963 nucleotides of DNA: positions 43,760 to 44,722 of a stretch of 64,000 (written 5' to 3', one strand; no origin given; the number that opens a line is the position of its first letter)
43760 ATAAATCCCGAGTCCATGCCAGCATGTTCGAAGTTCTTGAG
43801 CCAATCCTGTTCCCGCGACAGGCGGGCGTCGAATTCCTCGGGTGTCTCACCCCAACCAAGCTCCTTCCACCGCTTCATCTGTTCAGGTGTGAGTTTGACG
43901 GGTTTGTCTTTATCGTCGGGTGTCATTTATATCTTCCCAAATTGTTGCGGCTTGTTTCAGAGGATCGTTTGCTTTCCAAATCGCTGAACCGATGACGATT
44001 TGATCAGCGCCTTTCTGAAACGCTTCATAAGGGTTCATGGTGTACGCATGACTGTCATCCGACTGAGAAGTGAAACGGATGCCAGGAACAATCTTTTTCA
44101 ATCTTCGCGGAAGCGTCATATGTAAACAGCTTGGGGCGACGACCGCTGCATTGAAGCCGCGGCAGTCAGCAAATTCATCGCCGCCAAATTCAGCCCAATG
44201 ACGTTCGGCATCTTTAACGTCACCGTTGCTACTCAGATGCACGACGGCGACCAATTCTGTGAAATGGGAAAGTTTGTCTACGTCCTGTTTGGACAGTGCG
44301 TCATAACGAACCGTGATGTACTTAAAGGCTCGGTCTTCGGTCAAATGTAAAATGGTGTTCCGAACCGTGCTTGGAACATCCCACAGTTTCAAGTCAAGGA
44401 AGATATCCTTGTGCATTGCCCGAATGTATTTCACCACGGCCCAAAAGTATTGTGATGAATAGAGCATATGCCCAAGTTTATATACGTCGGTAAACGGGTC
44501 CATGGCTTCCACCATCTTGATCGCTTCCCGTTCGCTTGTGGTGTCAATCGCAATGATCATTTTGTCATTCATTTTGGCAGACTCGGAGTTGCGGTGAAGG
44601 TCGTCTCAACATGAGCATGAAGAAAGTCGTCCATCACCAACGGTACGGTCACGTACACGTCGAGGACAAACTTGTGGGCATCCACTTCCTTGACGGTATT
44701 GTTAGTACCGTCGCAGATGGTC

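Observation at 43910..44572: Phage-encoded orotidine-5'-phosphate decarboxylase homolog inside the dNTP-metabolism cluster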

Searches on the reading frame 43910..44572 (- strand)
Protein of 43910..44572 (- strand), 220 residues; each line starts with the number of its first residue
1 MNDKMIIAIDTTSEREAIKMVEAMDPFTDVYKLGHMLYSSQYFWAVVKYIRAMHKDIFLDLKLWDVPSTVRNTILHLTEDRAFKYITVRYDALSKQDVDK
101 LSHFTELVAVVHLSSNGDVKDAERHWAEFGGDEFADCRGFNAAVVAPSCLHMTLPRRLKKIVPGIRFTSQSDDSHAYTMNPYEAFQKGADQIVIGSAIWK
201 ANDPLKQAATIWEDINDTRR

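Call 3: search_protein_families(library=pfam, proteins=[window:43910-44572:-], max_evalue=1)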
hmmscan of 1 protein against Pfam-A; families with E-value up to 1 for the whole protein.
window:43910-44572:- (220 aa): 1 family
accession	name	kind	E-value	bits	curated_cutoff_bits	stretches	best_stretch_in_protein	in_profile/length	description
PF00215.30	OMPdecase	-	6.6e-23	82.2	27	1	4-210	2-220/221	Orotidine 5'-phosphate decarboxylase / HUMPS family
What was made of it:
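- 43910..44572 (-): OMPDC (PyrF)-family gene, 220 aa. It belongs to a phage-only clade with a remodelled phosphate gripper. PF00215 E=6.6e-23 (call 3).
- On OMP decarboxylase (PyrF; Pfam PF00215, TIGR01740): PF00215 scores 82.2 bits vs 27 (passes, call 3).
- Checked: Pfam OMPdecase scores E=6.6e-23, 82 bits against a cut-off of 27, over profile positions 2-220 of 221 (call 3).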

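Call 4: search_protein_families(library=ncbifam, proteins=[window:43910-44572:-], max_evalue=1)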
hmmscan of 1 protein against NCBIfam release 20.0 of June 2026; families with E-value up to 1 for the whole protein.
window:43910-44572:- (220 aa): 10 families
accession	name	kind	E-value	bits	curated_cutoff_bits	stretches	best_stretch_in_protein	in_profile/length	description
NF001273.0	PRK00230.1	equivalog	5.8e-28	97.8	193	1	2-217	4-231/233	orotidine-5'-phosphate decarboxylase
TIGR01740.1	pyrF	equivalog_domain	3.2e-27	95.6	92.3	1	5-211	1-215/216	orotidine-5'-phosphate decarboxylase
NF010386.0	PRK13813.1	equivalog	5.5e-19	68.6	208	1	2-216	4-214/216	orotidine 5'-phosphate decarboxylase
TIGR03128.2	RuMP_HxlA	equivalog_domain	5.3e-06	26.2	200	2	7-66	3-63/205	3-hexulose-6-phosphate synthase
NF009832.1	PRK13306.1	subfamily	0.0067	15.9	250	1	5-90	5-87/215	3-dehydro-L-gulonate-6-phosphate decarboxylase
TIGR00343.1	TIGR00343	equivalog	0.021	14.4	438.45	1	185-215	218-248/287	pyridoxal 5'-phosphate synthase lyase subunit PdxS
NF003215.0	PRK04180.1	equivalog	0.062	12.7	395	1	186-213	230-257/298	pyridoxal 5'-phosphate synthase lyase subunit PdxS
NF041755.1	RuMP_HxlAB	equivalog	0.074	12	500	0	185-215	180-210/391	bifunctional 3-hexulose-6-phosphate synthase/6-phospho-3-hexuloisomerase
NF005442.0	PRK07028.1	equivalog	0.08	11.5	593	1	183-217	178-212/430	bifunctional hexulose-6-phosphate synthase/ribonuclease regulator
NF009833.0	PRK13307.1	equivalog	0.18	10.7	274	0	183-215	347-379/392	bifunctional 5,6,7,8-tetrahydromethanopterin hydro-lyase/3-hexulose-6-phosphate synthase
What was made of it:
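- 43910..44572 (-): TIGR01740 95.6 bits vs 92.3, NF001273 97.8 vs 193 (call 4).
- On OMP decarboxylase (PyrF; Pfam PF00215, TIGR01740): NF001273 scores 97.8 vs 193 and NF010386 scores 68.6 vs 208 (both fail) (call 4).
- On KGPDC / HPS branch of the OMPDC suprafamily: TIGR03128 scores 26.2 vs 200 and NF009832 scores 15.9 vs 250 (call 4).
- Checked: TIGR01740 pyrF scores 95.6 bits against a cut-off of 92.3 (call 4).
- PF00215 E=6.6e-23 (call 3) and TIGR01740 above its cut-off (call 4). The protein fails the stricter NF001273 equivalog cut-off (97.8 vs 193, call 4). There are weak N-terminal hits to HxlA (26 bits) and KGPDC (16 bits) (call 4). Those scores are far below the cut-offs of 200 and 250 (call 4).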

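Call 5: search_protein_families(library=phrogs, proteins=[window:43910-44572:-], max_evalue=1)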
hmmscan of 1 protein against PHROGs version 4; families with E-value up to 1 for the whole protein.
window:43910-44572:- (220 aa): 2 families
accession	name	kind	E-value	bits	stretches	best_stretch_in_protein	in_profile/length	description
phrog_5195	-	unknown function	0.041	14.1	1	10-68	48-107/245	-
phrog_15564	-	unknown function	0.49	11.5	0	9-25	32-48/58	-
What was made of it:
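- Tried and rejected: PHROGs has no family for the protein (call 5).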

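Call 6: search_solved_structures(query=window:43910-44572:-, max_evalue=1, show_alignments=3)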
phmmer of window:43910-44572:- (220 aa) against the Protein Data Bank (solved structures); distinct sequences matched with E-value up to 1: 103 (the best 60 are shown).
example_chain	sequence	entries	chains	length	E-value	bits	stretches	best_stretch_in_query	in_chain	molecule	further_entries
3tr2_A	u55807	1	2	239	1.6e-12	50.5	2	148-216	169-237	Orotidine 5'-phosphate decarboxylase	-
1dbt_A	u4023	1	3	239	4.4e-11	45.8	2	142-211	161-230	OROTIDINE 5'-PHOSPHATE DECARBOXYLASE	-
2yyt_A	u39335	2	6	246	5.5e-11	45.5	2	159-216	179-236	Orotidine 5'-phosphate decarboxylase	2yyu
3ldv_A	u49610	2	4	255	3.5e-10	42.9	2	2-74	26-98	Orotidine 5'-phosphate decarboxylase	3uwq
8dop_A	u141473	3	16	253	2.1e-09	40.3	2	153-216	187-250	2,3-diketo-5-methylthiopentyl-1-phosphate enolase-phosphatase | Orotidine 5'-phosphate decarboxylase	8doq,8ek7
3tfx_A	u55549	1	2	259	2.8e-08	36.6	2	3-76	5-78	Orotidine 5'-phosphate decarboxylase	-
1eix_A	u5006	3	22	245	3.8e-08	36.2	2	2-74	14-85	OROTIDINE 5'-MONOPHOSPHATE DECARBOXYLASE | OROTIDINE 5'-PHOSPHATE DECARBOXYLASE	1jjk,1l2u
8cso_A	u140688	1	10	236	1.6e-07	34.2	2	4-75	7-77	Orotidine 5'-phosphate decarboxylase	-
4lui_A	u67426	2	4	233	4.4e-06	29.5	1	4-213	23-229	Orotidine 5'-phosphate decarboxylase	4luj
2cz5_A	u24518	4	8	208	5.8e-06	29.1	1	5-216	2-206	Orotidine 5'-phosphate decarboxylase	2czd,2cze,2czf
27hh_A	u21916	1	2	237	5.9e-06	29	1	3-77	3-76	Orotidine 5'-phosphate decarboxylase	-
4fx6_M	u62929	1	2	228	2.5e-05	27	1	3-217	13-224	Orotidine 5'-phosphate decarboxylase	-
3qmr_A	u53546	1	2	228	3.9e-05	26.4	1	3-217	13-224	Orotidine 5'-phosphate decarboxylase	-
4gc4_A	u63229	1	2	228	4.1e-05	26.3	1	3-217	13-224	Orotidine 5'-phosphate decarboxylase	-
3lhw_A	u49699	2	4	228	4.8e-05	26.1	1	3-217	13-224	Orotidine 5'-phosphate decarboxylase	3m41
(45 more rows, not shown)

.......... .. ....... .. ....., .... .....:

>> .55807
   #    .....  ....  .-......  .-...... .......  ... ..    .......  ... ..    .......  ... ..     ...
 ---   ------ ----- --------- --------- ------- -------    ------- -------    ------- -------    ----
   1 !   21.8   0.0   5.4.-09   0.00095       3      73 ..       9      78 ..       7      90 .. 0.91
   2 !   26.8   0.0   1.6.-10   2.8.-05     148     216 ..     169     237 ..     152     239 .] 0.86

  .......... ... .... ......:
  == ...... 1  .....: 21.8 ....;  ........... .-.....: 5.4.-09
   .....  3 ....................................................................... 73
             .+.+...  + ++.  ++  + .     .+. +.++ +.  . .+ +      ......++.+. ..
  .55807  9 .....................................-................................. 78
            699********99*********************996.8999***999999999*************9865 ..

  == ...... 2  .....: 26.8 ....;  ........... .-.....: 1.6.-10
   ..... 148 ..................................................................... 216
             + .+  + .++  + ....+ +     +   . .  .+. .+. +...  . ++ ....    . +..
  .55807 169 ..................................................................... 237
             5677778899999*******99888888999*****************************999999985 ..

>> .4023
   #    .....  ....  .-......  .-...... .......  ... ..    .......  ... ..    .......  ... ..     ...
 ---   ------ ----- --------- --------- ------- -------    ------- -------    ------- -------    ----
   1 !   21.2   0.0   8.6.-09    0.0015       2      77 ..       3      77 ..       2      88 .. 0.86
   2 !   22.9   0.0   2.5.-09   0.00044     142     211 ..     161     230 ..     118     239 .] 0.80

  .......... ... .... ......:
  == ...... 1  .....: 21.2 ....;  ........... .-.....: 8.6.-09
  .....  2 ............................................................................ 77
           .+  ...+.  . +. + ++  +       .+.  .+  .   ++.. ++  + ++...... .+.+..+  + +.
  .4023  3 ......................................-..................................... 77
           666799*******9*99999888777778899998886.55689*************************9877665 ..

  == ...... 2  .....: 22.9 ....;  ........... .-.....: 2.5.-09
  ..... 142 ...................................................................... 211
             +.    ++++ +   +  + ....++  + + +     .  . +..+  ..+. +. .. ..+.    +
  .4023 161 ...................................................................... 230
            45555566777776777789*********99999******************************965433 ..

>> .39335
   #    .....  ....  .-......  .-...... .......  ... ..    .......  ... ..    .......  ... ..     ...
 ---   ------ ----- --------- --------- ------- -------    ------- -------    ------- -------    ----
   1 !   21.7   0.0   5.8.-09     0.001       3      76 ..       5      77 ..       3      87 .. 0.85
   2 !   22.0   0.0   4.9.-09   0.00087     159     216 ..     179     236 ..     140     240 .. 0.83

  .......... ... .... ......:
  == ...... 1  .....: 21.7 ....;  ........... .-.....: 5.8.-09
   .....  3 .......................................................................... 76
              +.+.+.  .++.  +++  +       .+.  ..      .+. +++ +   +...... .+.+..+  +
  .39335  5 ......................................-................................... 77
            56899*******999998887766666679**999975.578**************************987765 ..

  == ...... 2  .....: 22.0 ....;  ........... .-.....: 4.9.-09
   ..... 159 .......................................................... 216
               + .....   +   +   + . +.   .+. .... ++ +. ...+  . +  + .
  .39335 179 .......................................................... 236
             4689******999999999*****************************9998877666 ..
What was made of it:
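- Tried and rejected: The residue correspondences themselves come from call 6.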

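Call 7: search_dna_similar(query=window:43910-44572:-, collection=phages, mode=protein, max_rows=40, max_evalue=0.001)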
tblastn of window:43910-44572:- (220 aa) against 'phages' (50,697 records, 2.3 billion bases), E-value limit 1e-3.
Records with a match: 5; places in all: 5; records where one place covers at least 80% of the query: 5.
Best place of each record, by identity: <60% 5.
By first word of the organism name: Staphylococcus 2; Acinetobacter 2; Enterococcus 1.
By host as written in the record: - 2; Staphylococcus aureus 1; Staphylococcus pseudintermedius 1; Enterococcus faecalis 1.
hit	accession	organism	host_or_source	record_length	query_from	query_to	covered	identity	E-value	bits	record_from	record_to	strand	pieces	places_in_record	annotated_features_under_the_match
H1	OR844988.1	Staphylococcus phage SA 1306 Kay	Staphylococcus aureus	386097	1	213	97%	26.9%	2e-10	66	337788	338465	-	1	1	record has no annotation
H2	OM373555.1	Staphylococcus phage vB_SpsX-DS7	Staphylococcus pseudintermedius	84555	1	213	97%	26.7%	5e-10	64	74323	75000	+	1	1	record has no annotation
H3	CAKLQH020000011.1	Acinetobacter phage MD-2021a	not known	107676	5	215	96%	25.9%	2e-11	68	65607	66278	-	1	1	pyrF: orotidine 5'-phosphate decarboxylase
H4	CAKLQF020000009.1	Acinetobacter phage MD-2021a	not known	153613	5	215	96%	25.9%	2e-11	68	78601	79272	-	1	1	pyrF: orotidine 5'-phosphate decarboxylase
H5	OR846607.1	Enterococcus phage Efs 1-1-1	Enterococcus faecalis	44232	1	214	97%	23.7%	4e-8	59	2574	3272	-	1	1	record has no annotation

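Call 13: find_homologous_proteins(query=window:43910-44572:-, max_evalue=0.001)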
Query window:43910-44572:- (220 aa): 6 proteins with E <= 0.001 among 63 candidates.
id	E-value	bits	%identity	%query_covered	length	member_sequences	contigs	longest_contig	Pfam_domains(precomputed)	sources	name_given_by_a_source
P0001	9.0e-146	501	100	100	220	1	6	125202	PF00215.31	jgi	jgi:orotidine-5'-phosphate decarboxylase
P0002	4.2e-90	319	68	99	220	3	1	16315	PF00215.31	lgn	-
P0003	1.3e-43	167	41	95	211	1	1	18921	PF00215.31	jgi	jgi:orotidine-5'-phosphate decarboxylase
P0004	7.0e-42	161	41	93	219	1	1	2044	PF00215.31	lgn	-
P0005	1.5e-41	160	42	95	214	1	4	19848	PF00215.31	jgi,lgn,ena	-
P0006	1.5e-12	65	30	93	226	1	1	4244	PF00215.31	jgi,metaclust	metaclust:\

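Call 16: find_encoding_contigs(protein=P0001, flank=10000, max_places=6)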
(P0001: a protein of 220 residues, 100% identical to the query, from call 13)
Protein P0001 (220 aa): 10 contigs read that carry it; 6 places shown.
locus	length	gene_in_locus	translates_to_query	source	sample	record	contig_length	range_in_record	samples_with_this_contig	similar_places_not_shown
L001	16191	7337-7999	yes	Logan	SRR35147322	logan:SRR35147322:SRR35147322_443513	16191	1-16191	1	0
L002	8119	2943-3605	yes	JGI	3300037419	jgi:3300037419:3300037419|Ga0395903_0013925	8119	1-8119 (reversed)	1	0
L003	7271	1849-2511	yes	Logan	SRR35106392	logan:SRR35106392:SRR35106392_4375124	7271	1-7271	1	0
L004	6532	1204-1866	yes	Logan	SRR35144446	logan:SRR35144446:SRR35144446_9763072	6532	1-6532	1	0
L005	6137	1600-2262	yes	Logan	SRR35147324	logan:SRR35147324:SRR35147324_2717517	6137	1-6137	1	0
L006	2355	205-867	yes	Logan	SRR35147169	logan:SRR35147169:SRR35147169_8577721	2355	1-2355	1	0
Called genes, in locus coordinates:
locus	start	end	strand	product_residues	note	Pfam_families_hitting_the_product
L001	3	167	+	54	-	?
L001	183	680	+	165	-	-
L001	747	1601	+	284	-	-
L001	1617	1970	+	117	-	-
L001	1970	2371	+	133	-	PF23837:DUF7207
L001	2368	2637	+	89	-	-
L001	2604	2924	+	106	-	-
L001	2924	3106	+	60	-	-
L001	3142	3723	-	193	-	PF01541:GIY-YIG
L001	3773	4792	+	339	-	-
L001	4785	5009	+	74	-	-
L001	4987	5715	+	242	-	PF02511:Thy1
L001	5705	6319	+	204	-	-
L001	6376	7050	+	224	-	-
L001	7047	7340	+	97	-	-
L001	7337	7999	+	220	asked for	PF00215:OMPdecase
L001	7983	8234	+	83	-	-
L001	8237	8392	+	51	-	-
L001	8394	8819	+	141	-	PF00383:dCMP_cyt_deam_1, PF14437:MafB19-deam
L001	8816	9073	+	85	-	-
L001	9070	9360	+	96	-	-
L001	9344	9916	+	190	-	PF13521:AAA_28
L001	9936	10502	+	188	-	-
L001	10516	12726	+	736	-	PF21995:RNR-II_ins_dom (weak)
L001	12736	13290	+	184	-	PF04343:DUF488, PF22751:DUF488-N3a (faint)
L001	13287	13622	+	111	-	-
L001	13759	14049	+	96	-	-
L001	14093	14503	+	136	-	PF19835:SegE_GIY-YIG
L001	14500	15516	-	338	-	-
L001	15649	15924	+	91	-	-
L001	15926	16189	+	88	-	?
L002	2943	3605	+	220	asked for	PF00215:OMPdecase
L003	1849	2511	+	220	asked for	PF00215:OMPdecase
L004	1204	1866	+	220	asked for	PF00215:OMPdecase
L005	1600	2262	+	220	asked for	PF00215:OMPdecase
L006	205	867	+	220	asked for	PF00215:OMPdecase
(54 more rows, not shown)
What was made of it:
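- The identical protein occurs on six independently assembled contigs recovered here, in the same phage gene order (call 16).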

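Call 17: find_encoding_contigs(protein=P0002, flank=10000, max_places=3)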
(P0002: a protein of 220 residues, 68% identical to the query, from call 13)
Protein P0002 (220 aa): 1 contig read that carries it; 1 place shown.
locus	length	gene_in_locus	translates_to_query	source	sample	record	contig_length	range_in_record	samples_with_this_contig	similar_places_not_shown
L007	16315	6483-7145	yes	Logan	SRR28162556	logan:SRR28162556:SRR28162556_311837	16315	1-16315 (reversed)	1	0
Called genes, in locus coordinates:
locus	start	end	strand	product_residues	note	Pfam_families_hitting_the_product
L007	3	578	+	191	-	?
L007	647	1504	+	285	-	-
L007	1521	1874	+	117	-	-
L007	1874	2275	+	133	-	PF23837:DUF7207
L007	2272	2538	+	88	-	-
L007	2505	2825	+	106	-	-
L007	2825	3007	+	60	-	-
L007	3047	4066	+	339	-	-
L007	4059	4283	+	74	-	-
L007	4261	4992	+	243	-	PF02511:Thy1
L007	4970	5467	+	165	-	-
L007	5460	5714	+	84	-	-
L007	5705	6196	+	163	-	PF18143:HAD_SAK_2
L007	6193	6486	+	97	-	-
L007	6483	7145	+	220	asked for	PF00215:OMPdecase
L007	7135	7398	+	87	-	-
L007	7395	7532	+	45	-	-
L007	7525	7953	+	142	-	PF00383:dCMP_cyt_deam_1, PF14437:MafB19-deam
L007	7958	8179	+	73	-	-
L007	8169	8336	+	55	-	-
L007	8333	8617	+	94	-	-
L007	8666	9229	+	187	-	-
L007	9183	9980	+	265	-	PF13521:AAA_28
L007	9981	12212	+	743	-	PF21995:RNR-II_ins_dom (weak)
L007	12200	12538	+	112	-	-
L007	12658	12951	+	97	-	-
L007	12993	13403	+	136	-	PF19835:SegE_GIY-YIG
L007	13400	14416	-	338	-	-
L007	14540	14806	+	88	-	-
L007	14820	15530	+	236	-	-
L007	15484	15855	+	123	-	-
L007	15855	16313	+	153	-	?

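Call 18: find_encoding_contigs(protein=P0003, flank=10000, max_places=3)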
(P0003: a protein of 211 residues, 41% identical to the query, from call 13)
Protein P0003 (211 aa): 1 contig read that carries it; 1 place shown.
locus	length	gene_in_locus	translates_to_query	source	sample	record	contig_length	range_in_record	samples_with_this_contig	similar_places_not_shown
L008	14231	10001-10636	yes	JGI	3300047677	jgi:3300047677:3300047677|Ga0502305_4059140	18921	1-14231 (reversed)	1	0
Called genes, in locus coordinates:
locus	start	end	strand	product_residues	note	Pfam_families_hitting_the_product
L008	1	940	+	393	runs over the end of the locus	PF00270:DEAD, PF04851:ResIII, PF18766:SWI2_SNF2, PF00271:Helicase_C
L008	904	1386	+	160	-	-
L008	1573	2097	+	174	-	-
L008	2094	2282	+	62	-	-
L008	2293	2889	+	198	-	-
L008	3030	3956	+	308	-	-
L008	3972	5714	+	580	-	PF02463:SMC_N, PF13476:AAA_23, PF13555:AAA_29 (weak)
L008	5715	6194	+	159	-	-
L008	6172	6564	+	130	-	PF00472:RF-1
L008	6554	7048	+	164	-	-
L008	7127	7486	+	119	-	-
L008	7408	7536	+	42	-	PF03330:DPBB_1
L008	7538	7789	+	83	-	-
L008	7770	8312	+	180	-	PF01327:Pep_deformylase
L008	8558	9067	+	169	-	-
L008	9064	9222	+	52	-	-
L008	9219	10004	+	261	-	PF00303:Thymidylat_synt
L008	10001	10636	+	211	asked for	PF00215:OMPdecase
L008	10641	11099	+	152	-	PF00156:Pribosyltran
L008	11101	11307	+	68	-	-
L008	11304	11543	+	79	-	-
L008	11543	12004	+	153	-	PF01242:PTPS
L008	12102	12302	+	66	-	-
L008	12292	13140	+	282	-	-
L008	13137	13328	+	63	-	-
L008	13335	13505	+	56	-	-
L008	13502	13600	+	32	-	-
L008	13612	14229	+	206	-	?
